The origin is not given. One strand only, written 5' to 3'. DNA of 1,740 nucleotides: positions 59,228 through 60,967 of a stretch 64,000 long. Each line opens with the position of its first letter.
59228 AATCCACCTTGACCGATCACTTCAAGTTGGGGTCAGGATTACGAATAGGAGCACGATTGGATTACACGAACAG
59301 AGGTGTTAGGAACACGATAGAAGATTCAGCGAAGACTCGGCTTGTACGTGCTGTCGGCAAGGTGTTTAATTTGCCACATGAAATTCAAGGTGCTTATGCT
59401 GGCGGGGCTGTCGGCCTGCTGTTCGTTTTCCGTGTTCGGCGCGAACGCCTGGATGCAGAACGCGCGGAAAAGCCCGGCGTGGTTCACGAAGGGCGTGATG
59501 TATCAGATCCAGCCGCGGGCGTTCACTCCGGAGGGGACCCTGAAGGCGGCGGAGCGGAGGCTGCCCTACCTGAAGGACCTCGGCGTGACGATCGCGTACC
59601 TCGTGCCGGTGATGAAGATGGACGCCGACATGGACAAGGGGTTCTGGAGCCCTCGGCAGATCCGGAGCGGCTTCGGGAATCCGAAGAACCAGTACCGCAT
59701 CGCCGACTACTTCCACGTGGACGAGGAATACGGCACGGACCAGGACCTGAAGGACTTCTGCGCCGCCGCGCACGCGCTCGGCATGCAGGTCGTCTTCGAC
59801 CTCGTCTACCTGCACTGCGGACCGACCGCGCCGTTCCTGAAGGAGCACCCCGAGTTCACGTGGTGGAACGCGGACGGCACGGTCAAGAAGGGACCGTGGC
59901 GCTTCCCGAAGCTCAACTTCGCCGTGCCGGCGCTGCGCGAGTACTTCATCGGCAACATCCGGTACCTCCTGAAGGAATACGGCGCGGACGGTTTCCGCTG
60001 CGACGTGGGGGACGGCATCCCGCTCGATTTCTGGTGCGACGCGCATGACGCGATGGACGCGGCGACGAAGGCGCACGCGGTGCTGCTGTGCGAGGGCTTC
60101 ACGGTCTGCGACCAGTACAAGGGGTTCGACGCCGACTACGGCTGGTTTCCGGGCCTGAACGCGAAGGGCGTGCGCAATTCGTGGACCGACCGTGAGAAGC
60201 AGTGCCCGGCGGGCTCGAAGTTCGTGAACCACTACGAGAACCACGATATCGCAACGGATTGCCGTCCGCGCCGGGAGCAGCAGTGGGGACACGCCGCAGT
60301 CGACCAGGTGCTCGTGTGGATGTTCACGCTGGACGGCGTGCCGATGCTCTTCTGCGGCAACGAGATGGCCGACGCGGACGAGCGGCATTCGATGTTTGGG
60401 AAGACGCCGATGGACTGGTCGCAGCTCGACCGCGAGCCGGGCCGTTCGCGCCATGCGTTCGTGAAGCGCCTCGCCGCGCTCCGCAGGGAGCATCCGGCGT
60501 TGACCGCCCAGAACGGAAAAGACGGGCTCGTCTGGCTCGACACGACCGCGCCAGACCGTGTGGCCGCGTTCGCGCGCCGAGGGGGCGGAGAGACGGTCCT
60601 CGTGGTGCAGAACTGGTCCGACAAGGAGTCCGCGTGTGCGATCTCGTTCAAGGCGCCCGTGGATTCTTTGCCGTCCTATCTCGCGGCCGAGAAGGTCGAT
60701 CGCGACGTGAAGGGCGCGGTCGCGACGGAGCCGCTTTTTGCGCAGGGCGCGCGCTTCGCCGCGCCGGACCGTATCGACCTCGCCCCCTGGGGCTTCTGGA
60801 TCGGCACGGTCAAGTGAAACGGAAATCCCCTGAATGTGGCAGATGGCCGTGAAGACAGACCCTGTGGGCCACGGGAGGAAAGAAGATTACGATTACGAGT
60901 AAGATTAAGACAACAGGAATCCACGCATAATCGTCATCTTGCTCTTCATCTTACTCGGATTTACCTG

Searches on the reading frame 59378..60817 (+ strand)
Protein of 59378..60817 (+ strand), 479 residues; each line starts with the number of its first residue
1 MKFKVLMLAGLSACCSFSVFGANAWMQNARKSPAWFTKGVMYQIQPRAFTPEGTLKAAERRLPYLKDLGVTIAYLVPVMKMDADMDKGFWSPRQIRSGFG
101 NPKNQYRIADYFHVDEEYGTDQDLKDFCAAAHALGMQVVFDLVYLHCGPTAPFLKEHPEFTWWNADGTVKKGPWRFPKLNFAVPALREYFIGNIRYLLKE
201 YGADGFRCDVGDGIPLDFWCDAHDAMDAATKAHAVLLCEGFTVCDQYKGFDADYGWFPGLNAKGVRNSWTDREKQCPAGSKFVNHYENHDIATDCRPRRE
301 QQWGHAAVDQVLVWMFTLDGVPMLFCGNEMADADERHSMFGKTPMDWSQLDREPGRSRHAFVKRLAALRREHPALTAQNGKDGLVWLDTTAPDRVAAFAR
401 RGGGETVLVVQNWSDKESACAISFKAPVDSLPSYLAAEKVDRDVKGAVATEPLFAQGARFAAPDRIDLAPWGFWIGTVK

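Call 13: search_protein_families(library=pfam, proteins=[window:59378-60817:+])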
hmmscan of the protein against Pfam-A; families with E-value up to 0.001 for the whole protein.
window:59378-60817:+ (479 aa): 2 families
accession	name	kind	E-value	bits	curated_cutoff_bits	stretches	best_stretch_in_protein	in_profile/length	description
PF00128.31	Alpha-amylase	-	1.7e-27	97.2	22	1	53-156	16-101/446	Alpha amylase, catalytic domain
PF11941.14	DUF3459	-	8.7e-07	29.7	22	1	361-471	1-85/90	Domain of unknown function (DUF3459)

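Call 62: find_homologous_proteins(query=window:59378-60817:+, max_evalue=1e-100)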
Query window:59378-60817:+ (479 aa): 421 proteins with E <= 1e-100 among 8000 candidates; the best 120 are listed.
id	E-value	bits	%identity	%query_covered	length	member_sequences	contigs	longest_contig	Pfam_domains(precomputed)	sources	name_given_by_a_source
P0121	0.0e+0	1113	97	100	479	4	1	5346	PF00128.32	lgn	-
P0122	5.8e-269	911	78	99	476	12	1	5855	PF00128.32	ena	-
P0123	1.6e-266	903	79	95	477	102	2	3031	PF00128.32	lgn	-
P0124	7.0e-266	901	77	99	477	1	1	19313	PF00128.32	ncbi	-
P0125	6.7e-265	898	76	99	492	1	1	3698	PF00128.32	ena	-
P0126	7.2e-264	894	77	100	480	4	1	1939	PF00128.32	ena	-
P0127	7.3e-264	894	78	98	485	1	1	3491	PF00128.32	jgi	-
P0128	2.6e-263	893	78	97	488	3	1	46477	PF00128.32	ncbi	-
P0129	1.4e-262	890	78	98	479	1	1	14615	PF00128.32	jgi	-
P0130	2.0e-262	890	77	97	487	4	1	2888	PF00128.32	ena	-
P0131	1.4e-260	883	76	99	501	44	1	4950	PF00128.32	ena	-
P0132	1.5e-260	883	78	96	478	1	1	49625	PF00128.32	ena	-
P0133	3.6e-260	882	75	99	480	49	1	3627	PF00128.32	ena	-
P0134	6.0e-260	881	76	99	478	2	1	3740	PF00128.32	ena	-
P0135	1.0e-257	874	75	99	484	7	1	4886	PF00128.32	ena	-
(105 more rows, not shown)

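Call 63: find_encoding_contigs(protein=P0121, flank=3000, max_places=2)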
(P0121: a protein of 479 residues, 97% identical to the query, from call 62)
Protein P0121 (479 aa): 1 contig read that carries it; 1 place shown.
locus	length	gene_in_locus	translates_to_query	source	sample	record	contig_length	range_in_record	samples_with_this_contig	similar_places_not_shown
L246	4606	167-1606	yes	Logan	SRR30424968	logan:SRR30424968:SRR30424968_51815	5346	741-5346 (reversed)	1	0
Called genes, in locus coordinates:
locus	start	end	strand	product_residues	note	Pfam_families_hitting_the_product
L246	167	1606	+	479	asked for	PF00128:Alpha-amylase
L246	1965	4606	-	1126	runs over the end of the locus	?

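Call 64: find_encoding_contigs(protein=P0128, flank=3000, max_places=1)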
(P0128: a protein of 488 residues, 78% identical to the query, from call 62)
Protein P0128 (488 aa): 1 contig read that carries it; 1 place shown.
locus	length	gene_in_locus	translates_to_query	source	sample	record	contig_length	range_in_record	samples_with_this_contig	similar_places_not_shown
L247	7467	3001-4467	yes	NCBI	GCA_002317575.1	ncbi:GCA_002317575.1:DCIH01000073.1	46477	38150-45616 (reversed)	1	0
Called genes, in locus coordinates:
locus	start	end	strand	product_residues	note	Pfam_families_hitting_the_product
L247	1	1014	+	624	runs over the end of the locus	?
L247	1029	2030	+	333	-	PF00149:Metallophos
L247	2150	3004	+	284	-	PF01261:AP_endonuc_2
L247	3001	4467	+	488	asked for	PF00128:Alpha-amylase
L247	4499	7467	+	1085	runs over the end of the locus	PF16227:DUF4886, PF13472:Lipase_GDSL_2 (faint), PF17389:Bac_rhamnosid6H, PF17390:Bac_rhamnosid_C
